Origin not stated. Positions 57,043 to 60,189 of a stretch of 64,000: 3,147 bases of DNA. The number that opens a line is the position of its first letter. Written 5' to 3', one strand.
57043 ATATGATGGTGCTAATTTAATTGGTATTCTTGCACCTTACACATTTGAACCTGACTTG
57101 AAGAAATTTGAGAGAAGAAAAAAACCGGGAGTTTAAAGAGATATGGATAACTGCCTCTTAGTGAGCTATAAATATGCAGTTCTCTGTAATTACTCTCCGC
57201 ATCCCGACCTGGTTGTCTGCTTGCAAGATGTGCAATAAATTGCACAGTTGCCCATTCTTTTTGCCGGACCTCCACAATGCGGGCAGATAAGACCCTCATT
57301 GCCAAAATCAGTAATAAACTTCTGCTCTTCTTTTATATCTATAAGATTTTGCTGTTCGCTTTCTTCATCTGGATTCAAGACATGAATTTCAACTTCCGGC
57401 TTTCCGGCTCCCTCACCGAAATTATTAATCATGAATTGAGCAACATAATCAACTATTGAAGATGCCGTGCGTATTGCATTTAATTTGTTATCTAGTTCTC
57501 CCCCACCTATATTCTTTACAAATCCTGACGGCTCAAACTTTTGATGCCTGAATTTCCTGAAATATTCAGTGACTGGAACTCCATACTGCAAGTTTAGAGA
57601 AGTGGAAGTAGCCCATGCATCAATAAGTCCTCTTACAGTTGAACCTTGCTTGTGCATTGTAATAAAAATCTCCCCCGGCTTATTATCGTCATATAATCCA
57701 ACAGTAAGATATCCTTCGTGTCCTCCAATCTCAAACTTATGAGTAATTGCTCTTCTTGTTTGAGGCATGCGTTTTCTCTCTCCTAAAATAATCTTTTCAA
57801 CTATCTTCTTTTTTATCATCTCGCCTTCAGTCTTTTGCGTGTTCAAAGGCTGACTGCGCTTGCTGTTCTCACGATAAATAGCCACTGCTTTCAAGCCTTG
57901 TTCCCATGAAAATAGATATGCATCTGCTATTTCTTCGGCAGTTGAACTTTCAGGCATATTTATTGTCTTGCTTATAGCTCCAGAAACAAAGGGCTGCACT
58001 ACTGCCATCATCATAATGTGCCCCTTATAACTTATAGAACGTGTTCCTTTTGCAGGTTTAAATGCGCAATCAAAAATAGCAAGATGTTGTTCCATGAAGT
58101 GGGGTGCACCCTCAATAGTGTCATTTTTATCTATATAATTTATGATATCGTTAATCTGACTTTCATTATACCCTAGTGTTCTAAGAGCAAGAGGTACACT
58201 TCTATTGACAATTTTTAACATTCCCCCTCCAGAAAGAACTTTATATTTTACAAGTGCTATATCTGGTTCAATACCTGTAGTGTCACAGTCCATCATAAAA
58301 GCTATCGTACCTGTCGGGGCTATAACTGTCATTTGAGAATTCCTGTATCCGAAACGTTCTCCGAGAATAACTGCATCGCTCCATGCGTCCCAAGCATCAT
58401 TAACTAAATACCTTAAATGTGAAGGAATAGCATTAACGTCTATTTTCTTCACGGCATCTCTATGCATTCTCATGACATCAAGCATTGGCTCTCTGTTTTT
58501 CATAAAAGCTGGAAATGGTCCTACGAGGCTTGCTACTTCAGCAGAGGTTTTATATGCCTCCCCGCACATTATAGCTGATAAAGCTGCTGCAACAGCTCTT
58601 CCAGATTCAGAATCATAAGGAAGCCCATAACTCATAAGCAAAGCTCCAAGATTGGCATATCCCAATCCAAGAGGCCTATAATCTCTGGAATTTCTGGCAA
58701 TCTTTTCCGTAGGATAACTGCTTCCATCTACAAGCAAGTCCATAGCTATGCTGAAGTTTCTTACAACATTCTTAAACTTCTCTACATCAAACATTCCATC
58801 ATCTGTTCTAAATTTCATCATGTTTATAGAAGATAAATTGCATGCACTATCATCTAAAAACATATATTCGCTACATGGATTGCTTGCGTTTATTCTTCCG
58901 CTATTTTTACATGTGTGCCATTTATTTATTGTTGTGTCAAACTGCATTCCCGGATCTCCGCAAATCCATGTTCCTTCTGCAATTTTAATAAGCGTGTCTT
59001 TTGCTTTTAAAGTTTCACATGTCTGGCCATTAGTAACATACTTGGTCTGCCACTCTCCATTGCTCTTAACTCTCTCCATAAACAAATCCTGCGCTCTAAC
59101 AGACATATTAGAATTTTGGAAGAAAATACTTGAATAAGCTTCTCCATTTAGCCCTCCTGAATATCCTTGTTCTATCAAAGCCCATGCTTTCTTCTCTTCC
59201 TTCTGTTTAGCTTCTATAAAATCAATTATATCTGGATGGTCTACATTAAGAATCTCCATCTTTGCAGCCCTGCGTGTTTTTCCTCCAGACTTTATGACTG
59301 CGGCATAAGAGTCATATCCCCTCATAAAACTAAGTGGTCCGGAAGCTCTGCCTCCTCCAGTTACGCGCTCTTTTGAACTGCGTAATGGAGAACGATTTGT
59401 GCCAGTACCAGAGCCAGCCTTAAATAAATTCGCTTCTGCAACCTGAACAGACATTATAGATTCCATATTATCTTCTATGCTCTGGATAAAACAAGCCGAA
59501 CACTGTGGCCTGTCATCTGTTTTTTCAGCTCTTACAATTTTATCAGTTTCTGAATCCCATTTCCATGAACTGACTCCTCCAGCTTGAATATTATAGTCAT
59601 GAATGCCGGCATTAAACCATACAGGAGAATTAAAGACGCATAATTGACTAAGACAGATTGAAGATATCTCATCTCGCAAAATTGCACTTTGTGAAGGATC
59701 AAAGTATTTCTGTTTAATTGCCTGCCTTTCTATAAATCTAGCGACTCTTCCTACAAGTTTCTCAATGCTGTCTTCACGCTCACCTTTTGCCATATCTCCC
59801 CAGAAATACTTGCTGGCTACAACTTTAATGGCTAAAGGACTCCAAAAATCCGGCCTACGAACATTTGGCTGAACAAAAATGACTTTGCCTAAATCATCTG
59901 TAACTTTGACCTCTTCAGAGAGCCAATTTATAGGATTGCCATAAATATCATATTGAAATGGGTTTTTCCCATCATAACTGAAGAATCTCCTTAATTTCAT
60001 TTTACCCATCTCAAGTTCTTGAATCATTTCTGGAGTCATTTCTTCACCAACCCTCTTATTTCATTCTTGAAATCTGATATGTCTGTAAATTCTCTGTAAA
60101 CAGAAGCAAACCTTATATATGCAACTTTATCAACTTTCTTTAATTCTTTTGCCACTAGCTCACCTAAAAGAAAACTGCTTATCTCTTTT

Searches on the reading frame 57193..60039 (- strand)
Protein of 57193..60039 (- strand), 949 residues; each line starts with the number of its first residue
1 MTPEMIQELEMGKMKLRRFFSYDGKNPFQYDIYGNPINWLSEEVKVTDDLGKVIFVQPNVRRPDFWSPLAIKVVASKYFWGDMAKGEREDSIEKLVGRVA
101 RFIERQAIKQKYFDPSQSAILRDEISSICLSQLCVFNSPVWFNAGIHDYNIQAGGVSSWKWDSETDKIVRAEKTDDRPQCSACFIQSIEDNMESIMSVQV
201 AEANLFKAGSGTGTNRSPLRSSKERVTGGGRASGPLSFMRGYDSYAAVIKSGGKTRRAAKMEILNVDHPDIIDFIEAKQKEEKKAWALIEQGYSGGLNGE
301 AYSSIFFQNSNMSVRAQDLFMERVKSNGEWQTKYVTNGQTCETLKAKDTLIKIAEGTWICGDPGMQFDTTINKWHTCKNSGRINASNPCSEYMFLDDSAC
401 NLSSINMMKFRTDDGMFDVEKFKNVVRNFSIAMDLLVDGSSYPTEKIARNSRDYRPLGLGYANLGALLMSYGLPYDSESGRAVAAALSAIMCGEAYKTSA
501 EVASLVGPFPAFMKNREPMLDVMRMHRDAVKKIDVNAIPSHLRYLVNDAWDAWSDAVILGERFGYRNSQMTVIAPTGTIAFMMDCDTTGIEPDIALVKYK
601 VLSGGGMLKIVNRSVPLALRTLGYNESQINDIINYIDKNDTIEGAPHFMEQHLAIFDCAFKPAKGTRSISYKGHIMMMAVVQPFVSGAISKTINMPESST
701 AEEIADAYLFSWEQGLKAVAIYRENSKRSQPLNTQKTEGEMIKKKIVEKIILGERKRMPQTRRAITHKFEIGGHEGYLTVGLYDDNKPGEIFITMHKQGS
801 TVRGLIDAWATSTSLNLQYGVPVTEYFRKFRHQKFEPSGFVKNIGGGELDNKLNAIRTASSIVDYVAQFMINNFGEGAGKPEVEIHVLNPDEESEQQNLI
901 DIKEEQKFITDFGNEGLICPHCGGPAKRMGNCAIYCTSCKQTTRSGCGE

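Call 68: search_protein_families(library=pfam, proteins=[window:57193-60039:-], max_evalue=0.001)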
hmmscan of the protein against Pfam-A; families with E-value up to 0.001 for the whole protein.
window:57193-60039:- (949 aa): 3 families
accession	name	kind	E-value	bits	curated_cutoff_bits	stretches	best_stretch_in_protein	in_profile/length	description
PF02867.20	Ribonuc_red_lgC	-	2.1e-134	449.4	23.9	1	181-722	1-523/523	Ribonucleotide reductase, barrel domain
PF12637.14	TSCPD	-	3.4e-09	37.3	22.8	1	768-869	6-83/88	TSCPD domain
PF08471.15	Ribonuc_red_2_N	-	1e-07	32.5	27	1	51-132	2-103/103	Class II vitamin B12-dependent ribonucleotide reductase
